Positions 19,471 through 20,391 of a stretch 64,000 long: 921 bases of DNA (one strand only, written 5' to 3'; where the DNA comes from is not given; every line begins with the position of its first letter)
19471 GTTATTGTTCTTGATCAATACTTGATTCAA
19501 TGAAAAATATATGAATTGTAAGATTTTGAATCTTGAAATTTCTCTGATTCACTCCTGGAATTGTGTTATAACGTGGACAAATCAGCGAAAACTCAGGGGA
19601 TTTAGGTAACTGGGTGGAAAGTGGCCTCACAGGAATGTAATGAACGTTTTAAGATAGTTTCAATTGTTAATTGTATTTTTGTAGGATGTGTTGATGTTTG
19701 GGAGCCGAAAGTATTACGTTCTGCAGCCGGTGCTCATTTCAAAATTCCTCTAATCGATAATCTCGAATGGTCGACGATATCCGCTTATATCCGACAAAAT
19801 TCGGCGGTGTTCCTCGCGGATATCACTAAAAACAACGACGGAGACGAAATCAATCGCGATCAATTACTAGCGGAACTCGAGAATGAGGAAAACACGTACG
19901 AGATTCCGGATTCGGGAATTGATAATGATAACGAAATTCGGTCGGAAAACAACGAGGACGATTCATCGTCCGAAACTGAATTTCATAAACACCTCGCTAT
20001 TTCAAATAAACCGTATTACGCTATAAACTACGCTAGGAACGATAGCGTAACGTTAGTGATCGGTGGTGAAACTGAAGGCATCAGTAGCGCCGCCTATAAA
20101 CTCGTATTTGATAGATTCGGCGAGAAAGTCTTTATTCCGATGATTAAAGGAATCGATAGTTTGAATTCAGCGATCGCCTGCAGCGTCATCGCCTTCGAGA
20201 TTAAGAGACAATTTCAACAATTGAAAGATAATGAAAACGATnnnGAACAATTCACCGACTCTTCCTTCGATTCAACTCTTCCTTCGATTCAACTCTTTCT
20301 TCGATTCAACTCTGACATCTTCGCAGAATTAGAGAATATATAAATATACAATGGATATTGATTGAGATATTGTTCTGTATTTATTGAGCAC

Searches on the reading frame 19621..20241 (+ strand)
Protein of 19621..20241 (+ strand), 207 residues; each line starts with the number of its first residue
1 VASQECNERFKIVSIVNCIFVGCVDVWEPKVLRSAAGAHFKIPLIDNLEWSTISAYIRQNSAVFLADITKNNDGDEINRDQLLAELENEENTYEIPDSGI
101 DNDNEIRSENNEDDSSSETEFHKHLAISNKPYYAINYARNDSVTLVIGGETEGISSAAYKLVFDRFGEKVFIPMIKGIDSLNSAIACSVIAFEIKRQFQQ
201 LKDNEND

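Call 52: search_protein_families(library=pfam, proteins=[window:19621-20241:+], max_evalue=0.001)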
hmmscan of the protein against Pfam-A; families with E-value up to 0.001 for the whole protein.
window:19621-20241:+ (207 aa): 1 family
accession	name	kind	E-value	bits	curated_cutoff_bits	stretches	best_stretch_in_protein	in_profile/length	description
PF00588.24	SpoU_methylase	-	2.8e-11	44.1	29.7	1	128-191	84-141/142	SpoU rRNA Methylase family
